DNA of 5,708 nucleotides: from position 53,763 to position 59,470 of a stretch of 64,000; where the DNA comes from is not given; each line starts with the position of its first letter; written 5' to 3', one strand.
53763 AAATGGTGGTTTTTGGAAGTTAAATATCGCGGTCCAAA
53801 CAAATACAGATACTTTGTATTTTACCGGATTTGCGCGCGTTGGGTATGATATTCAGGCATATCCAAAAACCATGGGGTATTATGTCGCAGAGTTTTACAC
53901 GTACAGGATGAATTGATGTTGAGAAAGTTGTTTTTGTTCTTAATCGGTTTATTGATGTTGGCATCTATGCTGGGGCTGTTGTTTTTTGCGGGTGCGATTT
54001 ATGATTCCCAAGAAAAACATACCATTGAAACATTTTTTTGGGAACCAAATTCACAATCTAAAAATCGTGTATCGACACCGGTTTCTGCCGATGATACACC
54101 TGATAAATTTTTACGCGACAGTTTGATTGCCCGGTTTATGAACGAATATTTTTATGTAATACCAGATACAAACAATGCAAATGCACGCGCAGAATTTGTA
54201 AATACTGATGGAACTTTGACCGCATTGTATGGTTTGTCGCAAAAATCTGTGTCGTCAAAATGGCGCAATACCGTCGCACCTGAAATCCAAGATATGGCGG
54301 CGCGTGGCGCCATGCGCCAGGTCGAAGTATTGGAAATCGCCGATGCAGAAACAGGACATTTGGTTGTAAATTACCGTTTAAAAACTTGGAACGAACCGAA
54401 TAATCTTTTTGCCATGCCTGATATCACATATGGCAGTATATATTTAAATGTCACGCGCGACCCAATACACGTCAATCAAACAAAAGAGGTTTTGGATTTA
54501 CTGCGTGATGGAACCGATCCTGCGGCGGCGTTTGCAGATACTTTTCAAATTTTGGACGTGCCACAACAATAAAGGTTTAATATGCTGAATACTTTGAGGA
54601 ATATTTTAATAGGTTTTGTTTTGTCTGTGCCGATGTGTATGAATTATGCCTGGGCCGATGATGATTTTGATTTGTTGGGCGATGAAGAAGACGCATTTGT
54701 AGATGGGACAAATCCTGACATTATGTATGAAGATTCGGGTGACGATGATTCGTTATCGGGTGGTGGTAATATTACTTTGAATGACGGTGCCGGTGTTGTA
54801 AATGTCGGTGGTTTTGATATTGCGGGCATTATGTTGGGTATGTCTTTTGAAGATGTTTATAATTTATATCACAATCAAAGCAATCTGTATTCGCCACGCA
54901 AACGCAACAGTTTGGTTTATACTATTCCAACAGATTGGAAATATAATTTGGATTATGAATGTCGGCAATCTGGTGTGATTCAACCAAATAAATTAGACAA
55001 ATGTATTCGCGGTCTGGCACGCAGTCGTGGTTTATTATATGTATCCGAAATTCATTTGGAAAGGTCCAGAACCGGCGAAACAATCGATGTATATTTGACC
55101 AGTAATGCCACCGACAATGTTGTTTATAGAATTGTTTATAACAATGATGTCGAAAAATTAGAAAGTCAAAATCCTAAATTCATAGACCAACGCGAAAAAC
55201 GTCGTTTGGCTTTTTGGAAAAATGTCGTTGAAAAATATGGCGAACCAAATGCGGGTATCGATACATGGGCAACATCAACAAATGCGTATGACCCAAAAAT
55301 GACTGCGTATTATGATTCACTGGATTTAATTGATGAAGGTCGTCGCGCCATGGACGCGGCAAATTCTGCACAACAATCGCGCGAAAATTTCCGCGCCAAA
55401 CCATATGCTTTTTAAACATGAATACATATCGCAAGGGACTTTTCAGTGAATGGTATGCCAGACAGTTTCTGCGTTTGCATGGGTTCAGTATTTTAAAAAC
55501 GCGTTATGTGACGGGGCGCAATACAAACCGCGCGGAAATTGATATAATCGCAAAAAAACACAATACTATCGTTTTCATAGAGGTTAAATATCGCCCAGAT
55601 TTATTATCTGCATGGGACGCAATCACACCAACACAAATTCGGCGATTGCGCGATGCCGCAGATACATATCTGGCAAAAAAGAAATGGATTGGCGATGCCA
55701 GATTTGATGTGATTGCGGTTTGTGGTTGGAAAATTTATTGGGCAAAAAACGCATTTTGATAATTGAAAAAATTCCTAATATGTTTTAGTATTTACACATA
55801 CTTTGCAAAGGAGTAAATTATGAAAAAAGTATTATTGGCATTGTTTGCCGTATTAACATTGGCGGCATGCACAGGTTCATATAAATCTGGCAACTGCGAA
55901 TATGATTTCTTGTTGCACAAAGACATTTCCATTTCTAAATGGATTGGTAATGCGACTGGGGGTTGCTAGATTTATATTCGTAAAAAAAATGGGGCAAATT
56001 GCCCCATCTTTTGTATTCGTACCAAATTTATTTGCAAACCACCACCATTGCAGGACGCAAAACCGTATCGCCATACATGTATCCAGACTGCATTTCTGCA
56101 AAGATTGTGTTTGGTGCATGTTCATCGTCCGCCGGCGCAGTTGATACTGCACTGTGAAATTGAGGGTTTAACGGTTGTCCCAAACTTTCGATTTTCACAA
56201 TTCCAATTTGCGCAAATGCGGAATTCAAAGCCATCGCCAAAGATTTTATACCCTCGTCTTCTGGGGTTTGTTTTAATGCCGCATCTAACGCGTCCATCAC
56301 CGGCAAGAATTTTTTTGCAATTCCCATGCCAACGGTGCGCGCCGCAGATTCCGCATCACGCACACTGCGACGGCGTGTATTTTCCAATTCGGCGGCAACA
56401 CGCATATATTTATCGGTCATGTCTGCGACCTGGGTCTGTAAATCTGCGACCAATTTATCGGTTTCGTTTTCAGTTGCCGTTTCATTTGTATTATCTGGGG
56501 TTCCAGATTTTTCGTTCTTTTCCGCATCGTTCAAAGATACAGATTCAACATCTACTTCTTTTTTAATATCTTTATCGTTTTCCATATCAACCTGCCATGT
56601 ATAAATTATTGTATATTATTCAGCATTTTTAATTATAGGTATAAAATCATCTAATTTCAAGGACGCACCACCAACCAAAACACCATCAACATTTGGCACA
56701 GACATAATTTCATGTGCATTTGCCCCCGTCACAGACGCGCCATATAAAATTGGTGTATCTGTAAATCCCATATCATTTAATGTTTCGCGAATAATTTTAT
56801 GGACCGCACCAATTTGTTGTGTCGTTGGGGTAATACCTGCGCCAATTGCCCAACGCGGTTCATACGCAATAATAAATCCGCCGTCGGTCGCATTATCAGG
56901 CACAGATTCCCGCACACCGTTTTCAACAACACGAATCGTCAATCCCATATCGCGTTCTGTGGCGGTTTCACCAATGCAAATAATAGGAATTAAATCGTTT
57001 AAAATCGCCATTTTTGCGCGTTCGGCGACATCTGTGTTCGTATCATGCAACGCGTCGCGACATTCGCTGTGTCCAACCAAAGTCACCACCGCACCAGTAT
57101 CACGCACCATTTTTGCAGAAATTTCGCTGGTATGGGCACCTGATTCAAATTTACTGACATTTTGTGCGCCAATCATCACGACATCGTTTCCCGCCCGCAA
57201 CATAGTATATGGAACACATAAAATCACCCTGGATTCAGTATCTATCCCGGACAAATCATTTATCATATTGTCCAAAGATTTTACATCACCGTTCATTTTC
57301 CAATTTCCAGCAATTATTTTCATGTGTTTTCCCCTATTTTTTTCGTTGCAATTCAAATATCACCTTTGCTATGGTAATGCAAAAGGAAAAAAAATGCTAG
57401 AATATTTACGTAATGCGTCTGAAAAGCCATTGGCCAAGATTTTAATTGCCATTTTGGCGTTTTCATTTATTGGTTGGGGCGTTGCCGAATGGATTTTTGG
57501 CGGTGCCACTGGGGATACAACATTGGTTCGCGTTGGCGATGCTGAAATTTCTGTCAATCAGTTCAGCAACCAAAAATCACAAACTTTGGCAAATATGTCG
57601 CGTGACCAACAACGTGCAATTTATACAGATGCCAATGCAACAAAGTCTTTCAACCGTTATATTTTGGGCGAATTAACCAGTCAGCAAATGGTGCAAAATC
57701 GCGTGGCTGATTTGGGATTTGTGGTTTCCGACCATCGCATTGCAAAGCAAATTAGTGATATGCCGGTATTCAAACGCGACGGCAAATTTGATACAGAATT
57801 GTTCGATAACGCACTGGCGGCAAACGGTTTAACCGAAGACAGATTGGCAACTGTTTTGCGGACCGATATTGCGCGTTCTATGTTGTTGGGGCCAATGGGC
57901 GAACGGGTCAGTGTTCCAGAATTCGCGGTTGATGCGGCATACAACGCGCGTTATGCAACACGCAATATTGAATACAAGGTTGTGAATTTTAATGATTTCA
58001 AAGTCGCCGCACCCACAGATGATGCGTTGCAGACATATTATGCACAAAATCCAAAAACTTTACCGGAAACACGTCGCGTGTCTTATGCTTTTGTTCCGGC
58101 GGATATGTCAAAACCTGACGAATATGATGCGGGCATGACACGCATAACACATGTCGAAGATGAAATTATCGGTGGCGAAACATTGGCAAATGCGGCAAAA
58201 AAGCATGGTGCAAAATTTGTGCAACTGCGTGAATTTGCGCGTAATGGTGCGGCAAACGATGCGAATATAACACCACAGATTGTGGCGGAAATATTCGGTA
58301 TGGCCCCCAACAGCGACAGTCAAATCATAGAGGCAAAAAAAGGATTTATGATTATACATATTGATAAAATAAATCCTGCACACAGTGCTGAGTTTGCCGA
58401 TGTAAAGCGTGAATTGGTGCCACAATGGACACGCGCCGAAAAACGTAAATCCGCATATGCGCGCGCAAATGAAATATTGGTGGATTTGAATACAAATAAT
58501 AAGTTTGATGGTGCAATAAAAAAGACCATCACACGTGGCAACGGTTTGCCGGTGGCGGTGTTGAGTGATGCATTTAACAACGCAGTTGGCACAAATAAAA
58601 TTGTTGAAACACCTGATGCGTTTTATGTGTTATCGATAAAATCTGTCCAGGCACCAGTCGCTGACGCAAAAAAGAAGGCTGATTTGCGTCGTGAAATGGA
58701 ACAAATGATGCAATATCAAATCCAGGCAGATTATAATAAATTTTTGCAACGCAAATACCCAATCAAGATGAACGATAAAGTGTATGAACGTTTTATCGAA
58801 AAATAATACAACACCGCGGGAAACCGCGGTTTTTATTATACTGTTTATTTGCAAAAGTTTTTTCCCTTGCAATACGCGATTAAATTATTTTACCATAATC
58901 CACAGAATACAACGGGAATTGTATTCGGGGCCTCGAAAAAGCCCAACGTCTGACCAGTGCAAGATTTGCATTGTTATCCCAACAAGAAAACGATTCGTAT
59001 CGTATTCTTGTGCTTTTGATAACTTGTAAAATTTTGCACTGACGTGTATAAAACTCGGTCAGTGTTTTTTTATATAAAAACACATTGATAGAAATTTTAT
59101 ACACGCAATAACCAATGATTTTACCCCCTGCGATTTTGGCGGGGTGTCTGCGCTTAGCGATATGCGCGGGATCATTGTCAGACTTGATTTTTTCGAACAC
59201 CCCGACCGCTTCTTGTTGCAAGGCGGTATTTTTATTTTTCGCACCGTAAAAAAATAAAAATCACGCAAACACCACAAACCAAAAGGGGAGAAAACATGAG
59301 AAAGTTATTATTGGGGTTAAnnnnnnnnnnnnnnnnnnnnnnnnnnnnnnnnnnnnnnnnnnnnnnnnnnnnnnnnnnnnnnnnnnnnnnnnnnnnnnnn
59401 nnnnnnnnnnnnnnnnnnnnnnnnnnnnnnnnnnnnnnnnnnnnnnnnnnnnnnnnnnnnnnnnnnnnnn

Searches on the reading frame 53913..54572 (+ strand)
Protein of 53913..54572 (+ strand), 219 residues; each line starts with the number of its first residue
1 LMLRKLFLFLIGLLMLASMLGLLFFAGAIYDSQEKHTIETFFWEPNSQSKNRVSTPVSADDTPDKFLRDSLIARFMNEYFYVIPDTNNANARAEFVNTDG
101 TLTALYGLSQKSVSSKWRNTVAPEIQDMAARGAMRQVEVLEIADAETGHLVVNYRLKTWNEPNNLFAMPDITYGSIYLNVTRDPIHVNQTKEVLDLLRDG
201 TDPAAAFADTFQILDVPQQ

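Call 77: search_protein_families(library=pfam, proteins=[window:53913-54572:+], max_evalue=0.001)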
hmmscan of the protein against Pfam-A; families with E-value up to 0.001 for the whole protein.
window:53913-54572:+ (219 aa): 1 family
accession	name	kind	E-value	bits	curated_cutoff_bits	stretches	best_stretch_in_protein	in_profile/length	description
PF23391.1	DUF7100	-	0.00039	20.1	27.3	1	34-111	253-332/335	Domain of unknown function (DUF7100)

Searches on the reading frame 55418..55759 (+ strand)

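Call 77: search_protein_families(library=pfam, proteins=[window:55418-55759:+], max_evalue=0.001)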
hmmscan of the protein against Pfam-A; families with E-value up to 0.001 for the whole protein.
window:55418-55759:+ (113 aa): 4 families
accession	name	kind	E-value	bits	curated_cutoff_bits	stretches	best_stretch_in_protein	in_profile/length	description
PF02021.23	UPF0102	-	2.4e-20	73.1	23.6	1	11-101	2-80/80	Uncharacterised protein family UPF0102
PF08378.17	NERD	-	2.4e-05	25.3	22.1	1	6-59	1-57/111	Nuclease-related domain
PF01870.24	Hjc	-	0.00023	21.5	21.1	1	16-62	8-52/93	Archaeal holliday junction resolvase (hjc)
PF04471.18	Mrr_cat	-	0.00099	19.6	21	0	13-90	12-82/115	Restriction endonuclease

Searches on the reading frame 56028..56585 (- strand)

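Call 77: search_protein_families(library=pfam, proteins=[window:56028-56585:-], max_evalue=0.001)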
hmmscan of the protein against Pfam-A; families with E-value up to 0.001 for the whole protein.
window:56028-56585:- (185 aa): 1 family
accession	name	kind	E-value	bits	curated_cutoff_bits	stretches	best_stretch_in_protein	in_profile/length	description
PF01025.24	GrpE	-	6.1e-37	127.3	25.8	1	31-185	5-165/165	GrpE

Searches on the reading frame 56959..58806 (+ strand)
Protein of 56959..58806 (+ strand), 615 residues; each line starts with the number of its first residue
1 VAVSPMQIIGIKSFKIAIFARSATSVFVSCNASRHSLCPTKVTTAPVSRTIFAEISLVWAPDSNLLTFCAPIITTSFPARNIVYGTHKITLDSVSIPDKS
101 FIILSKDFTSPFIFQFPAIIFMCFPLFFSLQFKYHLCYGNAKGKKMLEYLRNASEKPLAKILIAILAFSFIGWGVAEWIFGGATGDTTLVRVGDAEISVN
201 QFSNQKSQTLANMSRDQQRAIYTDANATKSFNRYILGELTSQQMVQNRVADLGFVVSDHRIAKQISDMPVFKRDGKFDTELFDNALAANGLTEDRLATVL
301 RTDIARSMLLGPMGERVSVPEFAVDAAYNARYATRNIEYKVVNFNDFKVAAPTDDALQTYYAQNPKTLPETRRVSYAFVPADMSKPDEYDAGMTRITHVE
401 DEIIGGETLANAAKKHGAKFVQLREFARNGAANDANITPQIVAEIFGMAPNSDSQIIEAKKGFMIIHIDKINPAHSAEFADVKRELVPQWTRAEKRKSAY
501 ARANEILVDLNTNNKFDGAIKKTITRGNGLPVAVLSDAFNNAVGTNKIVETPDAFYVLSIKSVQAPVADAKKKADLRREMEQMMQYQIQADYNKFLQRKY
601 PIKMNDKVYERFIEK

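Call 5: search_protein_families(library=pfam, proteins=[window:56959-58806:+], max_evalue=0.01)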
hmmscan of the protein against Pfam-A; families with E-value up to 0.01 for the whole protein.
window:56959-58806:+ (615 aa): 4 families
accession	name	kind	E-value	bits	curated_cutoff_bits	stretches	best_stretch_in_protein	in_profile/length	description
PF13624.11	SurA_N_3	-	7.9e-33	114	27.2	1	146-309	1-161/162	SurA-like N-terminal domain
PF13623.11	SurA_N_2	-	3e-20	73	28.5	1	147-286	1-145/145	SurA-like N-terminal domain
PF13145.12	Rotamase_2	-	1.6e-13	52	27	1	352-483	1-120/121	PPIC-type PPIASE domain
PF00639.27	Rotamase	-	0.00045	21.6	21.7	1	393-469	19-96/97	PPIC-type PPIASE domain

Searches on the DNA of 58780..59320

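Call 8: search_rna_families(source=window, start=58780, end=59320, threshold=evalue, max_evalue=10)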
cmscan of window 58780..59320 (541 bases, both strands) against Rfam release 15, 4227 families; matches with E-value up to 10: 28.
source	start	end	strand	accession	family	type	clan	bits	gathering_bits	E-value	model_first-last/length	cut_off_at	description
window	59038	59111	+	RF04097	MIR2630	Gene; miRNA;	-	23.9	144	0.014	1-229/229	no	MIR2630 microRNA precursor family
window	58800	58925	-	RF02053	STnc430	Gene; sRNA;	-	20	47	1.1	1-162/162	no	Enterobacterial sRNA STnc430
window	58786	58928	-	RF01584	snoR03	Gene; snRNA; snoRNA; HACA-box;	-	19.3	80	7.7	1-163/163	no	small nucleolar RNA snoR03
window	59062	59133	+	RF04331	Plastid-clpP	Cis-reg;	-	18.3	55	1.9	1-69/69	no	Plastid-clpP 5UTR RNA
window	59043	59286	+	RF01578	RUF1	Gene; sRNA;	-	18.1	70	0.48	1-264/264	no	Plasmodium RNA of unkown function RUF1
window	58806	58890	-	RF00512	Leu_leader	Cis-reg; leader;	-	17.9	50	0.4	1-148/148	no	Leucine operon leader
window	58789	58873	-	RF02621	BSnc120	Gene; sRNA;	-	17.8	114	0.38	1-88/88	no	Brucella sRNA 120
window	59206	59288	-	RF03303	mir-973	Gene; miRNA;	-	17.2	63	2.2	1-84/84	no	mir-973 microRNA precursor family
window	59040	59109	+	RF04174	MIR4208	Gene; miRNA;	-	17.1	140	6.8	1-191/191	no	MIR4208 microRNA precursor family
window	58950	59081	+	RF03532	SQ2397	Cis-reg;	-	17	100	1.6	1-243/243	no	Cis-regulator of HTH transcription factor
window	59030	59103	-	RF01608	ceN102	Gene; snRNA; snoRNA; HACA-box;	-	17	50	5.8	1-142/142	no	Caenorhabditis snoRNA ceN80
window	59042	59106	-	RF03747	mir-4536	Gene; miRNA;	-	16.9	76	3.4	1-88/88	no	mir-4536 microRNA precursor family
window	58780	58847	+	RF00121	MicC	Gene; sRNA;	-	16.5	90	9.1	53-123/123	5'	MicC RNA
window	59044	59104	+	RF03747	mir-4536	Gene; miRNA;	-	16.4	76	4.7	1-88/88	no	mir-4536 microRNA precursor family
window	59039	59108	-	RF00076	mir-181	Gene; miRNA;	-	16.2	45.5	1.9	1-83/83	no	mir-181 microRNA precursor family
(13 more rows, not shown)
